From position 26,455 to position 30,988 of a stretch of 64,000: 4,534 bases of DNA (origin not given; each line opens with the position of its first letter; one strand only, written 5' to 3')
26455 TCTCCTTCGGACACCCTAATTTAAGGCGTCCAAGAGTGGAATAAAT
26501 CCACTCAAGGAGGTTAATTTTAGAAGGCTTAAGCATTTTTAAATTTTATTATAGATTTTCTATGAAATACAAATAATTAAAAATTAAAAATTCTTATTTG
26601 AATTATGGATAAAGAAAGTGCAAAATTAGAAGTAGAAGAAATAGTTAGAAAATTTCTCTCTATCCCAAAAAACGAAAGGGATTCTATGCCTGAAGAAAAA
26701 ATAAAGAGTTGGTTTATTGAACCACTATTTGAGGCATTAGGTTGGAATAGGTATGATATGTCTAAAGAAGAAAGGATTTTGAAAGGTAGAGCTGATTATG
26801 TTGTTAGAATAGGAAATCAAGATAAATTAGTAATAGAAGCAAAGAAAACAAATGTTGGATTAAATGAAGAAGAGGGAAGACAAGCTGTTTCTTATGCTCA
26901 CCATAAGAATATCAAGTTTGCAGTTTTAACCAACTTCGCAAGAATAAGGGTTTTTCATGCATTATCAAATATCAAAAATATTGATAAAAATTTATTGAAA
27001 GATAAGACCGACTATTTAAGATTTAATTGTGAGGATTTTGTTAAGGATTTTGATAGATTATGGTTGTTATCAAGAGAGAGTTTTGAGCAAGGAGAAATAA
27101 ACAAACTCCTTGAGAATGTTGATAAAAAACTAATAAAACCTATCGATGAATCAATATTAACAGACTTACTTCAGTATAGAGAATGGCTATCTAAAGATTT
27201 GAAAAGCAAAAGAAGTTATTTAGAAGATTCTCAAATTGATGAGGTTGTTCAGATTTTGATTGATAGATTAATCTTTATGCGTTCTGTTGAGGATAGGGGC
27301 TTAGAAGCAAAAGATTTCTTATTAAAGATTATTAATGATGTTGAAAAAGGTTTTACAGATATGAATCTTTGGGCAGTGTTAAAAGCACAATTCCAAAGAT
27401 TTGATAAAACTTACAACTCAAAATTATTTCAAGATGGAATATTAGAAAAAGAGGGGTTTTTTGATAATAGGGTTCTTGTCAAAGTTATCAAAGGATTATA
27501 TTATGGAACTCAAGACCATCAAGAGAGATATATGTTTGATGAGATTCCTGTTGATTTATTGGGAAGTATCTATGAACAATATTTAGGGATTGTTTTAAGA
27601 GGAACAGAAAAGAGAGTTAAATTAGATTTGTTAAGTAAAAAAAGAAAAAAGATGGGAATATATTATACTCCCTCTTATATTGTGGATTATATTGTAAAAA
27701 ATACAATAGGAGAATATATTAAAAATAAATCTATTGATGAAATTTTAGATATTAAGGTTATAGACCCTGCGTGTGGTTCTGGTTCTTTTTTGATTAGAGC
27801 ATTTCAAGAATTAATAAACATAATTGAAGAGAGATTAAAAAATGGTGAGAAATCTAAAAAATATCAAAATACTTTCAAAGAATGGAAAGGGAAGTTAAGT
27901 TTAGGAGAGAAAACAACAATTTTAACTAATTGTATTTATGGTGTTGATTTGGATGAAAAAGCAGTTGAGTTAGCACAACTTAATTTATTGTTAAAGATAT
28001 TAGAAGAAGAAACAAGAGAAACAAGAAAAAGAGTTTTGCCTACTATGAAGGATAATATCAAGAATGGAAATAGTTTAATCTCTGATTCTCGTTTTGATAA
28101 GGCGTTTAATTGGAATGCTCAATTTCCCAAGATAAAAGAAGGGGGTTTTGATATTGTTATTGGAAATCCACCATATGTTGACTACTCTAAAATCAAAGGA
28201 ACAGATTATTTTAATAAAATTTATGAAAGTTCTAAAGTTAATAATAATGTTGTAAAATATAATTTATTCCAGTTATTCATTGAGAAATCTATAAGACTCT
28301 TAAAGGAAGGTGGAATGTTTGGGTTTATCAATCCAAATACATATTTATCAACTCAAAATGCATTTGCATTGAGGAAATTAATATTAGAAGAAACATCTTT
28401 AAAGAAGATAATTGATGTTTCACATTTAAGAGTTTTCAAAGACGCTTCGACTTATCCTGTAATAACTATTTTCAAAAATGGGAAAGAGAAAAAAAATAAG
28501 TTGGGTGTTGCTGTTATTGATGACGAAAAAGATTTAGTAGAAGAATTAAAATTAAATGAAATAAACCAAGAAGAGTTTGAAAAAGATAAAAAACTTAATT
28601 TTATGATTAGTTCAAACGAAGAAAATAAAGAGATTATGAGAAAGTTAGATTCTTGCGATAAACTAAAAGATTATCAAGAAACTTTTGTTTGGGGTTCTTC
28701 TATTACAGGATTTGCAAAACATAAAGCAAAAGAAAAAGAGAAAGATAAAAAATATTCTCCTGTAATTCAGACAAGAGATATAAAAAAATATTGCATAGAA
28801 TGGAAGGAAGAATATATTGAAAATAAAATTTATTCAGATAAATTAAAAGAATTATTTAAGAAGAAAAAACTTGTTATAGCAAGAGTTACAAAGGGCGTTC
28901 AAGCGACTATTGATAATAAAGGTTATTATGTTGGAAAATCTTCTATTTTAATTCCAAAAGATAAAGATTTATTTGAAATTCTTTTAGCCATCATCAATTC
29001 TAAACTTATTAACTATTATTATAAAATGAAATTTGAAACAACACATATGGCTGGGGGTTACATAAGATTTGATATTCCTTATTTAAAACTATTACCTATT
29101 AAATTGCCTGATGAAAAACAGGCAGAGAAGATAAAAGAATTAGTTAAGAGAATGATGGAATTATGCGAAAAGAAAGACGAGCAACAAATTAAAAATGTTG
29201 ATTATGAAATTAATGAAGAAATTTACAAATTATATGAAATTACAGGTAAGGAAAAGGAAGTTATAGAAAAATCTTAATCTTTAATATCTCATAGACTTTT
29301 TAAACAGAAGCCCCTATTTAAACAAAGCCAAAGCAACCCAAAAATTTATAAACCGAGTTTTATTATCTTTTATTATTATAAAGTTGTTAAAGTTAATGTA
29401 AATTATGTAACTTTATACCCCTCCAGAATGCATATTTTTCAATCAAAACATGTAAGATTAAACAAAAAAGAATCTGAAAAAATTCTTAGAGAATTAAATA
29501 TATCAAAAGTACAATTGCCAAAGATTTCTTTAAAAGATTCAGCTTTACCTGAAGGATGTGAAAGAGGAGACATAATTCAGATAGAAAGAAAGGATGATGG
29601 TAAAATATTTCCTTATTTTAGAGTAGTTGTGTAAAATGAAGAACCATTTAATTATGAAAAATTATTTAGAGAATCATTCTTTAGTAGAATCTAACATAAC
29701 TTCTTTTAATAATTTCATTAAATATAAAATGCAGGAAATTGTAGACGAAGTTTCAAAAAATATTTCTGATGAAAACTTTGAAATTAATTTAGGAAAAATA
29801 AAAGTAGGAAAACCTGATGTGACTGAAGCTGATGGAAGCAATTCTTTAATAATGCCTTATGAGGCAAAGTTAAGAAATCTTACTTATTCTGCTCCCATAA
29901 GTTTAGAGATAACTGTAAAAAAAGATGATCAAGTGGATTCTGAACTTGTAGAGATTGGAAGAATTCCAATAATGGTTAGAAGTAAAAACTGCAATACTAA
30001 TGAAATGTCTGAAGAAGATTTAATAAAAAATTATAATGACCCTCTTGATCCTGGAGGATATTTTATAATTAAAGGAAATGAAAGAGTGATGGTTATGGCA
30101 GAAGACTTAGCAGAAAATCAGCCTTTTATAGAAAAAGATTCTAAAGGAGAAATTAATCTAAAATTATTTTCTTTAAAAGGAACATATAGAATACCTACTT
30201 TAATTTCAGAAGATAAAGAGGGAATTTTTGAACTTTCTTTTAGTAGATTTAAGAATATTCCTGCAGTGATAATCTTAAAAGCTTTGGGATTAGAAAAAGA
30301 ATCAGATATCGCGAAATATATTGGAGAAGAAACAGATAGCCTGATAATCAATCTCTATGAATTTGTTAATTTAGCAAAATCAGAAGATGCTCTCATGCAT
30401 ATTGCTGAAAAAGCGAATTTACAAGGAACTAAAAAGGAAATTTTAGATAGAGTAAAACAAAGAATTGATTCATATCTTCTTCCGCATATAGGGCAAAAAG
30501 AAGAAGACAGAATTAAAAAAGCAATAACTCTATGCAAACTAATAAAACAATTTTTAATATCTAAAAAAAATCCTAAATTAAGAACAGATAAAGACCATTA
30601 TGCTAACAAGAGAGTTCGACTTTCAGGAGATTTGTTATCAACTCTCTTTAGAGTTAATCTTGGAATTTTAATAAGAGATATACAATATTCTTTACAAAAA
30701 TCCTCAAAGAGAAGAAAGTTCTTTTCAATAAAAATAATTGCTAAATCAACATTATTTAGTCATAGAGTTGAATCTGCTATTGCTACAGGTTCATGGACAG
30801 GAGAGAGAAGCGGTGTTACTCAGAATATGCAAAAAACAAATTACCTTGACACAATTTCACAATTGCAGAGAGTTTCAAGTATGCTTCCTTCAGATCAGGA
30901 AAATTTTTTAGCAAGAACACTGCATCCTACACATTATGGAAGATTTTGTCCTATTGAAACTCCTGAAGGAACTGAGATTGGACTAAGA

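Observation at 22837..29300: Accessory island inserted at the 3' end of tRNA-Lys: transposase, uncharacterised genes, fused Type IIG RM enzyme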

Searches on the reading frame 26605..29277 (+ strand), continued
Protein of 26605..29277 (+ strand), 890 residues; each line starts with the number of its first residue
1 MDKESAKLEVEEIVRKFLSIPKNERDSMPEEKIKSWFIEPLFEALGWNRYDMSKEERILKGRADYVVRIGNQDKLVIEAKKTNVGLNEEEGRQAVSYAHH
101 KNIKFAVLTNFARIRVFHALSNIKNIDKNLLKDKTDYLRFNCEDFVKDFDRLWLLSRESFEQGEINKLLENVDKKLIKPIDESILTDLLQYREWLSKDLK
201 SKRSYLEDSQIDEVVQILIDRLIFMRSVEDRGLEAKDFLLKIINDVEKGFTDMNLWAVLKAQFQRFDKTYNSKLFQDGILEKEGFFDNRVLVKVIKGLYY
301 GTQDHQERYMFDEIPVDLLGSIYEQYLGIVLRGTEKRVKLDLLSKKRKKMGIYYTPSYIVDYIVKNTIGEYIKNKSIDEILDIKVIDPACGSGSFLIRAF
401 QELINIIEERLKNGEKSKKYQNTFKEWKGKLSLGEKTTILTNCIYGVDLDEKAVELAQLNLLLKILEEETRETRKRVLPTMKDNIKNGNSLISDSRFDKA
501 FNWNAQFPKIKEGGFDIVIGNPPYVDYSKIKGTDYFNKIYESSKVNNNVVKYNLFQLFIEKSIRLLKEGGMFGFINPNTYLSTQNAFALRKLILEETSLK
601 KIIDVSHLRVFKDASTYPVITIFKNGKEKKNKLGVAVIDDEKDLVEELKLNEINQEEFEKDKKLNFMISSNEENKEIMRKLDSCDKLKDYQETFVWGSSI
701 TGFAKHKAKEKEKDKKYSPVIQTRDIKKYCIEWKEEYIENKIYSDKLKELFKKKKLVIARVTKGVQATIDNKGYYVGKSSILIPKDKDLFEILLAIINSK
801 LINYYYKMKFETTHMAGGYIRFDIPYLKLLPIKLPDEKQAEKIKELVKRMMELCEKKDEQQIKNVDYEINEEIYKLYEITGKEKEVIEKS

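Call 43: find_encoding_contigs(protein=P0057, flank=7000, max_places=2)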
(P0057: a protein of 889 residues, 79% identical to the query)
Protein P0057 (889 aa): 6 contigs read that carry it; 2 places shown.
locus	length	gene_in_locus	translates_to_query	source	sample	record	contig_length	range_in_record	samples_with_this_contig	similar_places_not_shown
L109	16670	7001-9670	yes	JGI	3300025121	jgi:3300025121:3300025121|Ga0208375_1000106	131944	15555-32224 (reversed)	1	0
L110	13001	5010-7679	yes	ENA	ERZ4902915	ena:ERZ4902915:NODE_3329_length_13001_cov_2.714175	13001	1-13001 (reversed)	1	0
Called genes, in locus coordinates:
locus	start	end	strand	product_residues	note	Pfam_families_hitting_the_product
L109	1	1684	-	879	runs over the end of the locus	PF00690:Cation_ATPase_N, PF00122:E1-E2_ATPase, PF00702:Hydrolase, PF13246:Cation_ATPase, PF00689:Cation_ATPase_C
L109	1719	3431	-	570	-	PF00999:Na_H_Exchanger, PF02254:TrkA_N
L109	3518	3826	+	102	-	PF00338:Ribosomal_S10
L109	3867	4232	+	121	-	-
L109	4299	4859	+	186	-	PF00160:Pro_isomerase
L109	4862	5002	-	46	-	-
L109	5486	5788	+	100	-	-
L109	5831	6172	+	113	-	-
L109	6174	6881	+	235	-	PF11139:SfLAP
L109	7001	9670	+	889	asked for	PF04313:HSDR_N (faint), PF13588:HSDR_N_2, PF02384:N6_Mtase, PF01170:UPF0020 (weak), PF20473:MmeI_Mtase, PF07669:Eco57I, PF12950:TaqI_C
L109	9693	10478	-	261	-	-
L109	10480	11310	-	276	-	PF04343:DUF488, PF22751:DUF488-N3a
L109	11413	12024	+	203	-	-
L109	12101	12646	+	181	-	-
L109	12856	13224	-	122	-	-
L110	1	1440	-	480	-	?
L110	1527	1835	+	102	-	PF00338:Ribosomal_S10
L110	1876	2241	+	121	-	-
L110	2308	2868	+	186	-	PF00160:Pro_isomerase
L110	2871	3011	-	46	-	-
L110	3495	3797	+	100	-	-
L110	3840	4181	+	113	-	-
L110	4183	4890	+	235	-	PF11139:SfLAP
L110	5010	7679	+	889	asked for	PF04313:HSDR_N (faint), PF13588:HSDR_N_2, PF02384:N6_Mtase, PF01170:UPF0020 (weak), PF20473:MmeI_Mtase, PF07669:Eco57I, PF12950:TaqI_C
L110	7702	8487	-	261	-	-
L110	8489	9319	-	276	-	PF04343:DUF488, PF22751:DUF488-N3a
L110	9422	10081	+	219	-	-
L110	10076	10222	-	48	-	-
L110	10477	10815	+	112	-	PF01219:DAGK_prokar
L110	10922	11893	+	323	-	PF02618:YceG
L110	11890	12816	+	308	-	PF01207:Dus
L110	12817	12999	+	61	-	?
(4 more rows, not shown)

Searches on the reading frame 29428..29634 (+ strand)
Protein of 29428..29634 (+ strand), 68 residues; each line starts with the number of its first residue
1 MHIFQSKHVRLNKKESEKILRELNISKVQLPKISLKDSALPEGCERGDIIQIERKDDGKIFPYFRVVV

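Call 5: search_protein_families(library=pfam, proteins=[window:29428-29634:+], max_evalue=0.01)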
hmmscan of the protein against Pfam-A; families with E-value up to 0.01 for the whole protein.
window:29428-29634:+ (68 aa): 2 families
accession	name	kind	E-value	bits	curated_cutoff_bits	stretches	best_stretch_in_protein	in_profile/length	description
PF01191.24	RNA_pol_Rpb5_C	-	2.5e-13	50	23.5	1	2-57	6-62/73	RNA polymerase Rpb5, C-terminal domain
PF11213.13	DUF3006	-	0.0072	17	32.3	0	33-56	21-43/67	Protein of unknown function (DUF3006)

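Call 6: search_protein_families(library=ncbifam, proteins=[window:29428-29634:+], max_evalue=0.01)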
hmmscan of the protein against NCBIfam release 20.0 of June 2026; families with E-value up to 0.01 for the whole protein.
window:29428-29634:+ (68 aa): 1 family
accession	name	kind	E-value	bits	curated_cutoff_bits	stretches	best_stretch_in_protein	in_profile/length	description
NF007129.0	PRK09570.1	equivalog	5.2e-13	48.6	83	1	5-68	13-78/80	DNA-directed RNA polymerase subunit H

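Call 21: find_encoding_contigs(protein=window:29428-29634:+, flank=8000, max_places=10)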
Protein window:29428-29634:+ (68 aa): 6 contigs read that carry it; 2 places shown.
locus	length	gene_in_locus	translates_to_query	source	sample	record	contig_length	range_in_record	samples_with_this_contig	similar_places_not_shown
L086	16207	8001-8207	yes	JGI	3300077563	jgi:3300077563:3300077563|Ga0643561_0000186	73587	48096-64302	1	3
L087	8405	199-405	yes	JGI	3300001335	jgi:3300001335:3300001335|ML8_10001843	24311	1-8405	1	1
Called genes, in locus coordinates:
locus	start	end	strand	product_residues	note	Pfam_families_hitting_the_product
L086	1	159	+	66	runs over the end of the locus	PF13597:NRDD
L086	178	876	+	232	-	PF04055:Radical_SAM, PF13353:Fer4_12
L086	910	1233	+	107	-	PF00085:Thioredoxin, PF13098:Thioredoxin_2 (weak)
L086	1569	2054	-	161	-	-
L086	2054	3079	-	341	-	PF01609:DDE_Tnp_1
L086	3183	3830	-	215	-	-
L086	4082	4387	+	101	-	-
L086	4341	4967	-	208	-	-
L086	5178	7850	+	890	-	PF13588:HSDR_N_2, PF02384:N6_Mtase, PF01170:UPF0020 (weak), PF20473:MmeI_Mtase, PF07669:Eco57I, PF12950:TaqI_C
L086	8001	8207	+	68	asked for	PF01191:RNA_pol_Rpb5_C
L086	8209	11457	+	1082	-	PF04563:RNA_pol_Rpb2_1, PF04561:RNA_pol_Rpb2_2, PF04565:RNA_pol_Rpb2_3, PF04566:RNA_pol_Rpb2_4, PF04567:RNA_pol_Rpb2_5, PF00562:RNA_pol_Rpb2_6, PF04560:RNA_pol_Rpb2_7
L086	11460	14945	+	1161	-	PF04997:RNA_pol_Rpb1_1, PF00623:RNA_pol_Rpb1_2, PF04983:RNA_pol_Rpb1_3, PF05000:RNA_pol_Rpb1_4, PF04998:RNA_pol_Rpb1_5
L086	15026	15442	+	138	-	-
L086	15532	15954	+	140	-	PF00164:Ribosom_S12_S23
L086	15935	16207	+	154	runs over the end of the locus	-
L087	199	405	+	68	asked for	PF01191:RNA_pol_Rpb5_C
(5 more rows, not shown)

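Call 47: find_related_loci(query=window:29428-29634:+, collection=metagenome_contigs, flank=10000)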
Query window:29428-29634:+ (68 aa) in metagenome_contigs; peptide patterns used: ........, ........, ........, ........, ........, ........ (x = any residue, [..] = any of these).
600 stretches matched a pattern (row limit reached: there are more); 35 encode a relative of the query (tblastn E <= 1e-3); 35 distinct loci.
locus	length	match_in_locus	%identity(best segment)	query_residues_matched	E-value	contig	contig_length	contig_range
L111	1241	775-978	65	1-68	4e-27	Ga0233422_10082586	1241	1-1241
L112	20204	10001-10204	62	1-68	5e-24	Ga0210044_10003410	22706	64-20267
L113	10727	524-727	62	1-68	5e-24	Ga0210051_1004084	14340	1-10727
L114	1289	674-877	62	1-68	4e-24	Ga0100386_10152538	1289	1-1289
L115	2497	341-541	59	1-68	4e-23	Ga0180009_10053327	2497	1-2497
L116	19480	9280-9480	59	1-68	2e-22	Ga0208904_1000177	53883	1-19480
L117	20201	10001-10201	59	1-68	2e-22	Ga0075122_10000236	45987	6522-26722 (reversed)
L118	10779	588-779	59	1-68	1e-22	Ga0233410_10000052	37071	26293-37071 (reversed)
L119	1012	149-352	62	1-68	8e-23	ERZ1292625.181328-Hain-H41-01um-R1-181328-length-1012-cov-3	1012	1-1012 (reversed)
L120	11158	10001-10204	57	1-68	2e-22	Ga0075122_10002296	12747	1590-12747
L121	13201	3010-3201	56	1-68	6e-22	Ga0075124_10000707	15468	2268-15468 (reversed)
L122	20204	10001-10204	59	1-68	6e-22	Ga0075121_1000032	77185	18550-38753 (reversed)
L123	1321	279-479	56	1-68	5e-22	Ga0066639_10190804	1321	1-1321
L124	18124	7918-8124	61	1-68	1e-21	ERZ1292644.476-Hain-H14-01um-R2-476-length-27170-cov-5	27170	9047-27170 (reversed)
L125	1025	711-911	57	1-68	2e-21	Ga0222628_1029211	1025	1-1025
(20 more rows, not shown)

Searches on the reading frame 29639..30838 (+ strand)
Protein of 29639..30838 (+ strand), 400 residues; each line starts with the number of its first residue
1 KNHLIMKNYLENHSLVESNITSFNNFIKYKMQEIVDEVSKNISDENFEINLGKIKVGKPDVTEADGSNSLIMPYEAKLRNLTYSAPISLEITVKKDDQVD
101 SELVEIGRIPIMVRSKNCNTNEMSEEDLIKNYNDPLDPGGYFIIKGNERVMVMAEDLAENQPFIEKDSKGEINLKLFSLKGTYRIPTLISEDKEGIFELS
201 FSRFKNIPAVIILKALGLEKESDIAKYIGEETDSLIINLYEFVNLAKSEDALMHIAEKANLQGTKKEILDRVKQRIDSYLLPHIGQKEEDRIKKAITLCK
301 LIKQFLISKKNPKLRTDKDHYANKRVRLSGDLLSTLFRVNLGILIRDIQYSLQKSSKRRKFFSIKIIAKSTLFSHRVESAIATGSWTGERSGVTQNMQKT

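Call 16: find_related_loci(query=window:29639-30838:+, collection=genome_contigs, flank=10000)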
Query window:29639-30838:+ (400 aa) in genome_contigs; peptide patterns used: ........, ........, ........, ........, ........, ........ (x = any residue, [..] = any of these).
600 stretches matched a pattern (row limit reached: there are more); 537 encode a relative of the query (tblastn E <= 1e-3); the best 80 are kept; 80 distinct loci.
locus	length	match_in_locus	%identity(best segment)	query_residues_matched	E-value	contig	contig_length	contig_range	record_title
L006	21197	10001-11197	82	2-400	0e+0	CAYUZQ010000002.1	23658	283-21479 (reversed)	MAG TPA_asm: Candidatus Woesearchaeota archaeon isolate binchicken_co211_35 genome assembly, contig: NODE_1286_length_23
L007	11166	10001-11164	82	3-390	0e+0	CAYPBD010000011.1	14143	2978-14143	MAG TPA_asm: Candidatus Woesearchaeota archaeon isolate binchicken_co34_497 genome assembly, contig: NODE_7207_length_14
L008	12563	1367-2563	80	2-400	0e+0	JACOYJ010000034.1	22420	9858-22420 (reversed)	MAG: Candidatus Pacearchaeota archaeon isolate NC_groundwater_176_Ag_S-0.1um_34_9 S4_GD2017_2_S1_scaffold_4205, whole ge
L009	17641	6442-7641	80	1-400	0e+0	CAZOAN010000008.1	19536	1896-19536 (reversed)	MAG TPA_asm: Candidatus Woesearchaeota archaeon isolate SRP178699_co1_144 genome assembly, contig: NODE_3375_length_1953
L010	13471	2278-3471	81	3-400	0e+0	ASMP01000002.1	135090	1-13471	Nanoarchaeota archaeon SCGC AAA011-D5 A11D05DRAFT_contig_1_0.2_C, whole genome shotgun sequence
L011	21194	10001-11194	79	3-400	0e+0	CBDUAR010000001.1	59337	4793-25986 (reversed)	MAG TPA_asm: uncultured archaeon isolate ERR2431951_metabat2_56 genome assembly, contig: ERZ23879989.33, whole genome sh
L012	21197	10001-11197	78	2-400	0e+0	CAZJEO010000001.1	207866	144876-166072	MAG TPA_asm: Candidatus Woesearchaeota archaeon isolate binchicken_co136_1 genome assembly, contig: NODE_15_length_20786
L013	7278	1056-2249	79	3-400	0e+0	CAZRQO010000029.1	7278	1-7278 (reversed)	MAG TPA_asm: Candidatus Woesearchaeota archaeon isolate SRP214966_co4_382 genome assembly, contig: NODE_13279_length_727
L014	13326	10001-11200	79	1-400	0e+0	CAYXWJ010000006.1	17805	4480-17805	MAG TPA_asm: Candidatus Woesearchaeota archaeon isolate binchicken_co151_73 genome assembly, contig: NODE_4503_length_17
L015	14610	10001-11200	78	3-400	0e+0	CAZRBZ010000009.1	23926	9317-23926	MAG TPA_asm: Candidatus Woesearchaeota archaeon isolate binchicken_co357_128 genome assembly, contig: NODE_758_length_23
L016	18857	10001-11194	79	3-400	0e+0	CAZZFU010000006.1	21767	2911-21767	MAG TPA_asm: Candidatus Woesearchaeota archaeon isolate binchicken_co89_107 genome assembly, contig: NODE_4098_length_21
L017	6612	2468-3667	78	1-400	0e+0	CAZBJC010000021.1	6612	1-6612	MAG TPA_asm: Candidatus Woesearchaeota archaeon isolate binchicken_co256_53 genome assembly, contig: NODE_35110_length_6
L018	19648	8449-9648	78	3-400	0e+0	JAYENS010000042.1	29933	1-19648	MAG: Nanoarchaeota archaeon isolate MAG049 MAG049_42, whole genome shotgun sequence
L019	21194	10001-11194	77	3-400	0e+0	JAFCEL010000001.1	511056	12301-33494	Candidatus Pacearchaeota archaeon isolate Meg22_1214_Bin_108 Meg22_1214_Bin_108_scaffold_14, whole genome shotgun sequen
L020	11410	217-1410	78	3-400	0e+0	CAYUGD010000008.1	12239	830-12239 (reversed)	MAG TPA_asm: Candidatus Woesearchaeota archaeon isolate binchicken_co116_430 genome assembly, contig: NODE_5627_length_1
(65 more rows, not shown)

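Call 103: search_protein_families(library=pfam, proteins=[L006:9079-9660:+], max_evalue=0.01)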
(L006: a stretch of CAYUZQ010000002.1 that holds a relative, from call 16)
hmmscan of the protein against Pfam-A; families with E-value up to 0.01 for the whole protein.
L006:9079-9660:+ (193 aa): 0 families
